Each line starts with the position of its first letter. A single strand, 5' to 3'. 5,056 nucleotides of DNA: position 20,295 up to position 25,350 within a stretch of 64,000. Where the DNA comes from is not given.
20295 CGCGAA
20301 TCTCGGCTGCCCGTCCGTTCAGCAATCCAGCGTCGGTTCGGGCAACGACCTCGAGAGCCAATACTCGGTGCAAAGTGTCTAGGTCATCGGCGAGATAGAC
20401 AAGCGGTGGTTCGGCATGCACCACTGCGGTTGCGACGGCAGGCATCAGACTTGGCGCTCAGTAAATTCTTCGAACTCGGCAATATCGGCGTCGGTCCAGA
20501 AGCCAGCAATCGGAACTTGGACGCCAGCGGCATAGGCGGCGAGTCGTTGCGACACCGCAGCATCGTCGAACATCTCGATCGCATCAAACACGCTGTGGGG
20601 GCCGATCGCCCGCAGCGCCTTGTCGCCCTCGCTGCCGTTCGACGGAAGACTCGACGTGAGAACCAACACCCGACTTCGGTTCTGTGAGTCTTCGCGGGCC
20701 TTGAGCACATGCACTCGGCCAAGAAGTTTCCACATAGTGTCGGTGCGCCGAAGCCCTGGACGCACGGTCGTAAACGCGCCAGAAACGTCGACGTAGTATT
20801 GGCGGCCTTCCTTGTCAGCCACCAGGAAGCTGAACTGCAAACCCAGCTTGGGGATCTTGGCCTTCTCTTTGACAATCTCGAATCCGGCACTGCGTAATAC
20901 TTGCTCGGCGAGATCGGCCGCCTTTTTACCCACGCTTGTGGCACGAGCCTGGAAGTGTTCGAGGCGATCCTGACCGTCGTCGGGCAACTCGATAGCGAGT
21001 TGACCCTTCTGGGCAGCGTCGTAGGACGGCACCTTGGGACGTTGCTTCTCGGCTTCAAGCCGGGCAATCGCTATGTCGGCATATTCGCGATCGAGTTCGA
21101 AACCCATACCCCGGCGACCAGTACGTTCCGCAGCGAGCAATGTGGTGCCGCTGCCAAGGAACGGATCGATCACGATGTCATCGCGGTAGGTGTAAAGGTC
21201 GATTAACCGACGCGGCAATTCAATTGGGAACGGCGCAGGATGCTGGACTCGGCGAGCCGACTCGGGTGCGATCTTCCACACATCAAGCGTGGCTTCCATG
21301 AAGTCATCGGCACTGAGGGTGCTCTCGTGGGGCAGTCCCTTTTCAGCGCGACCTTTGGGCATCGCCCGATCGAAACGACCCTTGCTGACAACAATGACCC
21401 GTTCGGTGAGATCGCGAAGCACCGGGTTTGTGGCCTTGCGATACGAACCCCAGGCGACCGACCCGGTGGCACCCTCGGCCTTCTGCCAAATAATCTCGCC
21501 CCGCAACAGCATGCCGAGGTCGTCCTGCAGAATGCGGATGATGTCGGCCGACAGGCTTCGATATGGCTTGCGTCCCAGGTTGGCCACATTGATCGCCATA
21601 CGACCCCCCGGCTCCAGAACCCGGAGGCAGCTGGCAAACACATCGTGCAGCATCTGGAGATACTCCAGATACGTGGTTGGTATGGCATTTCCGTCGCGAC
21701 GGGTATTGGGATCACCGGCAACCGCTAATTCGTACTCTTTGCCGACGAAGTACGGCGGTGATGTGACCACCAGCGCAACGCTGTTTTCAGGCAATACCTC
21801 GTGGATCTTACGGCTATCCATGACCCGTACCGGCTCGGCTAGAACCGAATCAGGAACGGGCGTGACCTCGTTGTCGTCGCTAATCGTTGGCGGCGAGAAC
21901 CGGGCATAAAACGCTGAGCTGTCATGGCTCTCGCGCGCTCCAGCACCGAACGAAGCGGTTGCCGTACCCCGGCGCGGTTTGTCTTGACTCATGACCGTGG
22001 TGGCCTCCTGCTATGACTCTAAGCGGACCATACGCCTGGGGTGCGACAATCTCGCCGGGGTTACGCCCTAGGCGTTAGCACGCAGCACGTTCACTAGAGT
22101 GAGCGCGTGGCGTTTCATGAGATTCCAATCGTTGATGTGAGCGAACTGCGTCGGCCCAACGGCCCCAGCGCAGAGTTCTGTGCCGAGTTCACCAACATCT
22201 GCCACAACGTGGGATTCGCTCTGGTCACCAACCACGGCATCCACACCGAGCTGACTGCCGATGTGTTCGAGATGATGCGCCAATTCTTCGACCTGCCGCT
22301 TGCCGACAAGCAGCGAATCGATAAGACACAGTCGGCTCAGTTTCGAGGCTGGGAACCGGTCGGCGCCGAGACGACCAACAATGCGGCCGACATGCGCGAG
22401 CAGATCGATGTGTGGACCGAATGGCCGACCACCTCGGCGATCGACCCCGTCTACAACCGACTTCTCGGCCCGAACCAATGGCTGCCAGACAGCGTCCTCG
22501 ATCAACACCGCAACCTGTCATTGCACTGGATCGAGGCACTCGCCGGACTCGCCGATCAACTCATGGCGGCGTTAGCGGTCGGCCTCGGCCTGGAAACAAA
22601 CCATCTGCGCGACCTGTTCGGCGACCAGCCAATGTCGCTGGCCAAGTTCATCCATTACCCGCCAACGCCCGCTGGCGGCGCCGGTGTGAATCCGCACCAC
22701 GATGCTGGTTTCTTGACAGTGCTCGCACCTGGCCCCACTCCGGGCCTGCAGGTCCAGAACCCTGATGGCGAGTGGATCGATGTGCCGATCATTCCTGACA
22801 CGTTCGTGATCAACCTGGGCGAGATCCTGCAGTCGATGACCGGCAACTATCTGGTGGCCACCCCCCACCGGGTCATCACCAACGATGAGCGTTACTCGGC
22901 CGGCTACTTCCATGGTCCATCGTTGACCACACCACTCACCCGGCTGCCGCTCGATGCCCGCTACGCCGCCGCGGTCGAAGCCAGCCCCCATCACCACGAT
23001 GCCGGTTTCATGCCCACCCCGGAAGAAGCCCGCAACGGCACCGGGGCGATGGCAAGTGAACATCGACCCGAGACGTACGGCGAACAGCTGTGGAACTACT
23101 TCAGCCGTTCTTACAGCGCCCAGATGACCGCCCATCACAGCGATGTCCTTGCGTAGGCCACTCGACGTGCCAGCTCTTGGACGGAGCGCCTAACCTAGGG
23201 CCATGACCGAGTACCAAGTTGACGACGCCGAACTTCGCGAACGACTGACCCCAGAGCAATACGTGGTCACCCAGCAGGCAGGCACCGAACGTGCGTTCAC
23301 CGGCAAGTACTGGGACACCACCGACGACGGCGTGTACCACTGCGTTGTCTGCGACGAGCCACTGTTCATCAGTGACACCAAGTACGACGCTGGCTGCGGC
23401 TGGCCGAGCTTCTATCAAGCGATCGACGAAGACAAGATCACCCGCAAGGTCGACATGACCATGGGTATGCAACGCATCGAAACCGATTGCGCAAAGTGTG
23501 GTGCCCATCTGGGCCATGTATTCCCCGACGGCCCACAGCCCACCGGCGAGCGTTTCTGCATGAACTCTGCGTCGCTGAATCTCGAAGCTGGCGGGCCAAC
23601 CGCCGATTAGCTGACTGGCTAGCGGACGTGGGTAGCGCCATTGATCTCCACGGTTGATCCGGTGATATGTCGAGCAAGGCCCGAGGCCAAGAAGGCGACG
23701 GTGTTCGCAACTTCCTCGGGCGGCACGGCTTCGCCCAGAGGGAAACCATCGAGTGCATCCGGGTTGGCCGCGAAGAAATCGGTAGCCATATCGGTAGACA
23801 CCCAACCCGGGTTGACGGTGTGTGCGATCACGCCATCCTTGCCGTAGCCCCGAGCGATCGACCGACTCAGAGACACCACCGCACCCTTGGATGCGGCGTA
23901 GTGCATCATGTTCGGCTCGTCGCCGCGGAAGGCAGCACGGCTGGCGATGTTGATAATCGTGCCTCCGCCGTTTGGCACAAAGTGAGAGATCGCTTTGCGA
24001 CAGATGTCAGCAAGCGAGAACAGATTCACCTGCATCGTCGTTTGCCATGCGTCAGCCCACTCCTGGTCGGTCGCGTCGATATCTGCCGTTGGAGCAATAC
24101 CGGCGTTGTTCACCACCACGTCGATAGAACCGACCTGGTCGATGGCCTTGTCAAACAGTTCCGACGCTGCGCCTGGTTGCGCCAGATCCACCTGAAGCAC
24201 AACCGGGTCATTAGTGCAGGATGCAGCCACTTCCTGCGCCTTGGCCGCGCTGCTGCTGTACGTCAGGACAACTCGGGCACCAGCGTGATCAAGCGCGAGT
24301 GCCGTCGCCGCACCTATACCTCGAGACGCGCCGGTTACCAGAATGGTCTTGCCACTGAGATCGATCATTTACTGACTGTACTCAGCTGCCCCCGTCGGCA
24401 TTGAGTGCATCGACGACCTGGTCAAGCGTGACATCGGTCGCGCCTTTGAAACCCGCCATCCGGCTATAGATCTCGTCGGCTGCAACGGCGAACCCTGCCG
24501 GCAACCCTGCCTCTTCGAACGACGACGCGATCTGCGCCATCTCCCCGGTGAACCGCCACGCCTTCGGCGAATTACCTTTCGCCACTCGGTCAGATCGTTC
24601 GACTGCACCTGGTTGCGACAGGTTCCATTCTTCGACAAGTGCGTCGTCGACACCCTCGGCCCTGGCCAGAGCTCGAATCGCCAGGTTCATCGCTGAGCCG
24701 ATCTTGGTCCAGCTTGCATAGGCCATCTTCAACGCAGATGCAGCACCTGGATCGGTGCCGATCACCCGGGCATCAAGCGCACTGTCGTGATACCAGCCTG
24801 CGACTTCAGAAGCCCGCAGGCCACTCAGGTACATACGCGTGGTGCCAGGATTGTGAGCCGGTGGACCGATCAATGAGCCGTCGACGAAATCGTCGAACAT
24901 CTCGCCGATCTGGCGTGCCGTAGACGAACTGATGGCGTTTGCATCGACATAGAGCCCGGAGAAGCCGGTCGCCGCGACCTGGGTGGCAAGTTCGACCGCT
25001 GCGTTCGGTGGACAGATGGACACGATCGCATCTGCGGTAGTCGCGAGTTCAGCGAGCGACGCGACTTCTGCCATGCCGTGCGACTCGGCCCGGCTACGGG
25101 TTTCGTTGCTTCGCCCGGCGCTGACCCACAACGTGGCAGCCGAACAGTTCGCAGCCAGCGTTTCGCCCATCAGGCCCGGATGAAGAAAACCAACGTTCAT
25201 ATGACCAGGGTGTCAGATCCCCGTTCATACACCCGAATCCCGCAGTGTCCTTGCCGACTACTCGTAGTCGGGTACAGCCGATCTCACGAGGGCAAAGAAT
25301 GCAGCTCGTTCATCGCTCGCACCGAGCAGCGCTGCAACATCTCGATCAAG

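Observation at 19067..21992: Three-gene, translationally coupled methyltransferase operon with two unassignable partners (candidate atypical R-M or defence module)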

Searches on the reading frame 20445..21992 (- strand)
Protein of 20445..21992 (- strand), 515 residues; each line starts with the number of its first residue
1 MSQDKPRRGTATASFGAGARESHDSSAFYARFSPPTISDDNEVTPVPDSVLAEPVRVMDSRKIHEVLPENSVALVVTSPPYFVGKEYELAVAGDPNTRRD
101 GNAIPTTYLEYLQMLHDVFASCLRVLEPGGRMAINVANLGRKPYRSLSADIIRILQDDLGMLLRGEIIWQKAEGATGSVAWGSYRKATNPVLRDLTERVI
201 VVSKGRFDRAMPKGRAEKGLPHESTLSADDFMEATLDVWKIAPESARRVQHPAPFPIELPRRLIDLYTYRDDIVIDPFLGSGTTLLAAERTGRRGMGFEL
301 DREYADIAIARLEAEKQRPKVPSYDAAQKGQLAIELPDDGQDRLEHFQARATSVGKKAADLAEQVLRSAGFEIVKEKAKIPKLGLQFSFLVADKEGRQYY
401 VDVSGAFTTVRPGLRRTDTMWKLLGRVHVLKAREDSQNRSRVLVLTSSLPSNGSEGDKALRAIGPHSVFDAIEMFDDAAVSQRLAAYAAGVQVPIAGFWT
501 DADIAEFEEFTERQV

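Call 3: search_protein_families(library=pfam, proteins=[window:20445-21992:-], max_evalue=1)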
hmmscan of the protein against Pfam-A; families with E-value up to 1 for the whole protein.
window:20445-21992:- (515 aa): 3 families
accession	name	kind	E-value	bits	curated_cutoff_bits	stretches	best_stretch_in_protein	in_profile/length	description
PF01555.25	N6_N4_Mtase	-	3.2e-37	129.1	26.7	1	72-308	1-219/221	DNA methylase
PF01170.24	UPF0020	-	0.0063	16.7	22.3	1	247-293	4-51/197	RMKL-like, methyltransferase domain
PF08241.18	Methyltransf_11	-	0.041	15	21.2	1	108-134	69-95/95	Methyltransferase domain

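Call 4: search_protein_families(library=padloc, proteins=[window:20445-21992:-], max_evalue=1)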
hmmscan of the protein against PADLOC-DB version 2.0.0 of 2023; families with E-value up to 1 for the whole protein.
window:20445-21992:- (515 aa): 73 families (the best 25 are shown)
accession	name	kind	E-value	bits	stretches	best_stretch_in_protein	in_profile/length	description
PDLC03350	MTase_II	-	8.3e-81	269.8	1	4-319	4-302/312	Type II methyltransferase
PDLC03353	MTase_II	-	4.6e-60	201.3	1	59-316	16-254/260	Type II methyltransferase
PDLC03371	MTase_II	-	5.9e-32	109.2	1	58-318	16-258/260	Type II methyltransferase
PDLC03259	MTase_II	-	1.3e-29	101.3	1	56-312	7-255/423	Type II methyltransferase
PDLC03387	MTase_II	-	9.5e-28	95.2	2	158-315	137-278/289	Type II methyltransferase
PDLC03283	MTase_II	-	4.4e-26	90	1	55-319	7-278/352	Type II methyltransferase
PDLC03299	MTase_II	-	3.4e-25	87.1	1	59-314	21-259/296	Type II methyltransferase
PDLC03260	MTase_II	-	2.1e-24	84.1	2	226-314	221-309/349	Type II methyltransferase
PDLC03363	MTase_II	-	1.1e-23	82.1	3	224-321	27-127/294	Type II methyltransferase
PDLC03246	MTase_II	-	5.9e-23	79.6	1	65-309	125-363/376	Type II methyltransferase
PDLC03265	MTase_II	-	3.2e-21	74.1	2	236-313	252-329/333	Type II methyltransferase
PDLC03320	MTase_II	-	2.1e-18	64.5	2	237-317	196-279/289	Type II methyltransferase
PDLC03230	MTase_II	-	3.9e-18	63.9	1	63-316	46-286/360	Type II methyltransferase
PDLC03339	MTase_II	-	3e-17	60.5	1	237-314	193-273/399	Type II methyltransferase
PDLC03323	MTase_II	-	7.2e-17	59.5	2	250-315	232-297/330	Type II methyltransferase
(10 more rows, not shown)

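Call 5: search_protein_families(library=ncbifam, proteins=[window:20445-21992:-], max_evalue=1)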
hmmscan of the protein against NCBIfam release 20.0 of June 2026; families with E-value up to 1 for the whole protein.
window:20445-21992:- (515 aa): 10 families
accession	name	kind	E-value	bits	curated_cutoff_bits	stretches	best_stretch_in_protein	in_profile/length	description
NF008572.0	PRK11524.1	equivalog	3.8e-15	55.8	292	2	250-316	194-260/294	adenine-specific DNA-methyltransferase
NF050803.1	DnaMtaseCcrMCaul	equivalog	4e-14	52.3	830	1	62-319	13-254/350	adenine-specific DNA-methyltransferase CcrM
NF010253.0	PRK13699.1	subfamily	4.8e-14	52.6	244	2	249-318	142-211/226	DNA methyltransferase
NF040721.1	Trm14_Arch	equivalog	0.0021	17.2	280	1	247-297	167-218/370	tRNA (guanine(6)-N2)-methyltransferase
TIGR01177.1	TIGR01177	hypoth_equivalog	0.0022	17.4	316.55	1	247-305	158-217/330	TIGR01177 family methyltransferase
NF008823.0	PRK11873.1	subfamily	0.014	14.9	263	0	117-135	164-182/272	arsenite methyltransferase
NF040538.1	methyl_ArsM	equivalog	0.076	12.2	500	1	116-137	190-213/356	arsinothricin biosynthesis methyltransferase ArsM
NF004689.0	PRK06031.1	equivalog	0.08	12.2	175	1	351-402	66-113/233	phosphoribosyltransferase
NF043040.1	corrin_prot_MT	hypoth_equivalog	0.14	11.5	180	0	116-156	129-169/216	corrinoid protein-associated methyltransferase CpaM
NF040850.1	Trm14_Thcoccales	equivalog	0.19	10.6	480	1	247-287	194-234/365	tRNA (guanine(6)-N2)-methyltransferase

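Call 8: search_solved_structures(query=window:20445-21992:-, max_evalue=0.01)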
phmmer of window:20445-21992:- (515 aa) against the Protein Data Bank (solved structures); distinct sequences matched with E-value up to 0.01: 12.
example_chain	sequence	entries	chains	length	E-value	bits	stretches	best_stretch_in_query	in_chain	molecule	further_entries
2zie_A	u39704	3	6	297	1.2e-28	103.4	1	55-315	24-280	Putative modification methylase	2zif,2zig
8s9m_A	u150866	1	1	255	4.2e-15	58.7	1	238-318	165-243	DNA cytosine-N4 methyltransferase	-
8s9n_A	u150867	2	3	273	4.8e-15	58.5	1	238-318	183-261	DNA cytosine-N4 methyltransferase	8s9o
9c3u_A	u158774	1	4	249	1.3e-12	50.5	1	67-313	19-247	Methyltransferase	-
8urk_A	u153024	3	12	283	1.3e-12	50.5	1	67-314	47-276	Methyltransferase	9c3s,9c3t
1boo_A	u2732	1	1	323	1.5e-12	50.4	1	250-309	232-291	PROTEIN (N-4 CYTOSINE-SPECIFIC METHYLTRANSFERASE PVU II)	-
5hek_A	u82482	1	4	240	1.1e-08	37.6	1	247-313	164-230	Adenine specific DNA methyltransferase (DpnA)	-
5hfj_A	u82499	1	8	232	1.3e-08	37.4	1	247-312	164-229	Adenine specific DNA methyltransferase (DpnA)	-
6pbd_A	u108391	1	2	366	5e-08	35.4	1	249-313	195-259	Modification methylase CcrMI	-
1g60_A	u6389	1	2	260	2.2e-06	30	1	247-308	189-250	Adenine-specific Methyltransferase MboIIA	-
1nw8_A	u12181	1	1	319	0.00072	21.7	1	108-298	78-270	MODIFICATION METHYLASE RSRI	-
1eg2_A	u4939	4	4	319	0.0008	21.5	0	109-298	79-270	MODIFICATION METHYLASE RSRI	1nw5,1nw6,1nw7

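Call 48: search_protein_families(library=phrogs, proteins=[window:20445-21992:-], max_evalue=0.1)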
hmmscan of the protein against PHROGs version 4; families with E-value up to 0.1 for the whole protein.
window:20445-21992:- (515 aa): 13 families
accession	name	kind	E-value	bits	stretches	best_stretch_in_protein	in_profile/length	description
phrog_67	-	other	5.3e-51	175.5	1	67-331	138-362/743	DNA methyltransferase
phrog_498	-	other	5.6e-30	105.4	1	62-324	213-432/633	DNA methyltransferase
phrog_3008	-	other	7.4e-20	72.2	1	223-318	120-217/244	DNA methyltransferase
phrog_18293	-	other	9.4e-12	45.9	1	245-317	40-112/119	methyltransferase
phrog_23085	-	unknown function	9.8e-12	45.7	1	248-312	41-105/138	-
phrog_6025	-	other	2.5e-11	44.6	1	59-186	18-125/192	DNA methyltransferase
phrog_18146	-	other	8.8e-11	42.3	1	251-301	49-100/452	DNA methyltransferase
phrog_8769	-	other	6.1e-10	39.8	1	261-315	2-56/71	methyltransferase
phrog_6952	-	other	2e-08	35.3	1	237-304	100-167/181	DNA methyltransferase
phrog_12517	-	unknown function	1e-07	32.5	1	59-185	166-284/316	-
phrog_16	-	DNA, RNA and nucleotide metabolism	1.6e-07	30.9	1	234-323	833-920/986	DNA helicase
phrog_23148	-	unknown function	1.9e-07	32.2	1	244-314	78-148/165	-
phrog_20473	-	unknown function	0.0067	17.5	1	364-388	49-73/94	-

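Call 63: list_cluster_members(proteins=[window:20448-21992:-, window:20131-20445:-, window:19070-20125:-])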
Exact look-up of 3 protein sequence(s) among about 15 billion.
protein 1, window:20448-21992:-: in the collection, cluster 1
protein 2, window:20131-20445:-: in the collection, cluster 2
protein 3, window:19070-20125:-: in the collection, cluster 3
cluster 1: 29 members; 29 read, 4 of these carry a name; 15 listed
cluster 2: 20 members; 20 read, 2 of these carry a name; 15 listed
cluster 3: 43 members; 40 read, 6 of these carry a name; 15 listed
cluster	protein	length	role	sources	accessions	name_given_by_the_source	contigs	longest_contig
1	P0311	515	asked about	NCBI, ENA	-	-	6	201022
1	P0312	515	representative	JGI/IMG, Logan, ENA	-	-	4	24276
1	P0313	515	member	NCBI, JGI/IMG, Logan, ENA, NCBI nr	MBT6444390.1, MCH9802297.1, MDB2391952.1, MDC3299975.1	site-specific DNA-methyltransferase [Acidimicrobiales bacterium] | DNA modification methylase | site-specific DNA-methyltransferase [Acidimicrobiaceae bacterium]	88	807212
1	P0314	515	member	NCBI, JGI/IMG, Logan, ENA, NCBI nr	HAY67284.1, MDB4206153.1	MAG TPA: hypothetical protein DCY82_03215 [Acidimicrobiaceae bacterium] | DNA modification methylase | site-specific DNA-methyltransferase [bacterium]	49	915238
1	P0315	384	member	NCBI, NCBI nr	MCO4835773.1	MAG: site-specific DNA-methyltransferase, partial [Acidimicrobiaceae bacterium] | site-specific DNA-methyltransferase [Acidimicrobiaceae bacterium]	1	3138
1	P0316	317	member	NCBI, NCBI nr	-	-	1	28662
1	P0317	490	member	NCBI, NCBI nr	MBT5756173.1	MAG: site-specific DNA-methyltransferase, partial [Acidimicrobiaceae bacterium] | site-specific DNA-methyltransferase [Acidimicrobiaceae bacterium]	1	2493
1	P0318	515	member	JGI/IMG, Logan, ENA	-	-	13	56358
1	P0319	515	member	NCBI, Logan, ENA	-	-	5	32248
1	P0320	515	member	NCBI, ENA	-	-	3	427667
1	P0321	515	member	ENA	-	-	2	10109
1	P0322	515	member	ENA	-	-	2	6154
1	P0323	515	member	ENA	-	-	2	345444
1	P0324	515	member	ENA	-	-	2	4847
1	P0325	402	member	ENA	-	-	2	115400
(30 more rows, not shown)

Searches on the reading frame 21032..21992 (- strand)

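Call 66: search_solved_structures(query=window:21032-21992:-, max_evalue=0.001, show_alignments=2)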
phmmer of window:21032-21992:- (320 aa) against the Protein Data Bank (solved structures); distinct sequences matched with E-value up to 0.001: 12.
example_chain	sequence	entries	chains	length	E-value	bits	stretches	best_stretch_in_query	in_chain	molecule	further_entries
2zie_A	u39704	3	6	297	7e-29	104.4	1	55-313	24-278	Putative modification methylase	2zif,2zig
8s9m_A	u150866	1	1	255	1e-15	61.1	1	238-317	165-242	DNA cytosine-N4 methyltransferase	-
8s9n_A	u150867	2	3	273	1.2e-15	60.9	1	238-317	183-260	DNA cytosine-N4 methyltransferase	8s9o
1boo_A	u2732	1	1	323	2.2e-13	53.5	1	250-308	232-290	PROTEIN (N-4 CYTOSINE-SPECIFIC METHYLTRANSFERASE PVU II)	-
9c3u_A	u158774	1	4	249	2.4e-13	53.3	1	237-313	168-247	Methyltransferase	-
8urk_A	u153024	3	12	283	2.5e-13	53.3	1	237-314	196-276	Methyltransferase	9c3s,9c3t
5hek_A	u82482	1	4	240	4.9e-09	39.2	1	247-313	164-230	Adenine specific DNA methyltransferase (DpnA)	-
5hfj_A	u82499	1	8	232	5.6e-09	39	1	247-312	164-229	Adenine specific DNA methyltransferase (DpnA)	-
6pbd_A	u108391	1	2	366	1.4e-08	37.7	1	249-312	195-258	Modification methylase CcrMI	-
1g60_A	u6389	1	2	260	7.4e-07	32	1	247-308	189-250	Adenine-specific Methyltransferase MboIIA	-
1nw8_A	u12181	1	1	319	0.00015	24.4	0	108-296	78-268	MODIFICATION METHYLASE RSRI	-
1eg2_A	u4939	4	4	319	0.00017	24.3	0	109-296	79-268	MODIFICATION METHYLASE RSRI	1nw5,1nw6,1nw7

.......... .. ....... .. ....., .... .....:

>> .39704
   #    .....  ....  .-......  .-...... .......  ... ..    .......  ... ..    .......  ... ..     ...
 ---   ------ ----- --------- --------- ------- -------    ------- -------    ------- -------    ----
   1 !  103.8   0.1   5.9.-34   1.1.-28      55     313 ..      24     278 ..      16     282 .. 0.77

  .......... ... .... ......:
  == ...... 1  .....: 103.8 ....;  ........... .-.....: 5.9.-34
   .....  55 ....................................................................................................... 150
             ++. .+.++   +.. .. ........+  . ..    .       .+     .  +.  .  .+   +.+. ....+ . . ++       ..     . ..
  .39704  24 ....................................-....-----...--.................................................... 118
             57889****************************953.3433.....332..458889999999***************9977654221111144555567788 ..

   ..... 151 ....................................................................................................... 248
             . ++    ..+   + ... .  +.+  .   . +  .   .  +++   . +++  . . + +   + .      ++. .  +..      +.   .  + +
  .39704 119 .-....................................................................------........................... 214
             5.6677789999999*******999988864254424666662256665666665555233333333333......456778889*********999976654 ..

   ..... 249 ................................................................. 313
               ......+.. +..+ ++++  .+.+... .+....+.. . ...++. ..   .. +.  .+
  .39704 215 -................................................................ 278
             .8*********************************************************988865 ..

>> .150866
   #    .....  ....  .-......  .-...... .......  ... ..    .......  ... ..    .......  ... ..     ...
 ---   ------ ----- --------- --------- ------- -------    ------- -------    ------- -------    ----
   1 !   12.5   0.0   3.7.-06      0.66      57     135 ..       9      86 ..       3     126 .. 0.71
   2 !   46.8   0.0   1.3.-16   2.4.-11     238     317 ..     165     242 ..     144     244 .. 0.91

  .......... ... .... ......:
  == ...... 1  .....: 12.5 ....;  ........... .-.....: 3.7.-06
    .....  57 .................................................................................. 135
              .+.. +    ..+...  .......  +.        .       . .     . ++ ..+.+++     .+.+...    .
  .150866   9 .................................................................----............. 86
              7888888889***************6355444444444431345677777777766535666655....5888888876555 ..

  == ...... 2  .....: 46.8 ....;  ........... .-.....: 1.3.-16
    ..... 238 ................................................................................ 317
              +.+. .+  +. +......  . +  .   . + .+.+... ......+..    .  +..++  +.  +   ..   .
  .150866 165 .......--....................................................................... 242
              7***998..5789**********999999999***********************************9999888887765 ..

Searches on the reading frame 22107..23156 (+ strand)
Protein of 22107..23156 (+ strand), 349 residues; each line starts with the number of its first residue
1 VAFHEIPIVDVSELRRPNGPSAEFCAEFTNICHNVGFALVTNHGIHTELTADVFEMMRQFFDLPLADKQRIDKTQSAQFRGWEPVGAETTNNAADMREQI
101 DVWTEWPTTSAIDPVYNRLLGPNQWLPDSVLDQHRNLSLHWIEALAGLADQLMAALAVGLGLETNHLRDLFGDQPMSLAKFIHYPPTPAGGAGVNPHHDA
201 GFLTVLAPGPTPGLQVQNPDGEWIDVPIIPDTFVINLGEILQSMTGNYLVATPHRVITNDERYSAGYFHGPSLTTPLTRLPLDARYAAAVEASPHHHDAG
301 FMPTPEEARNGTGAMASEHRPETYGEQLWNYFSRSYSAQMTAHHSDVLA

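Call 84: search_protein_families(library=pfam, proteins=[window:22107-23156:+], max_evalue=0.00001)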
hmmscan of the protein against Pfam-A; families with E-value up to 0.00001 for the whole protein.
window:22107-23156:+ (349 aa): 2 families
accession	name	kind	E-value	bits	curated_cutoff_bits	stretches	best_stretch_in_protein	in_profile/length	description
PF14226.12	DIOX_N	-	4.2e-28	98.8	27.3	1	6-126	1-115/117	non-haem dioxygenase in morphine synthesis N-terminal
PF03171.26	2OG-FeII_Oxy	-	3.3e-20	72.7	23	1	183-271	9-101/101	2OG-Fe(II) oxygenase superfamily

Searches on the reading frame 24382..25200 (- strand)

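Call 84: search_protein_families(library=pfam, proteins=[window:24382-25200:-], max_evalue=0.00001)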
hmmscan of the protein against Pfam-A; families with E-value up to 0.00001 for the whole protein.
window:24382-25200:- (272 aa): 1 family
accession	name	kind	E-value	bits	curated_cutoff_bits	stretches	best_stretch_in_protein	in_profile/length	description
PF09130.16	DUF1932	-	7.2e-14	51.9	25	1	179-247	1-69/70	Domain of unknown function (DUF1932)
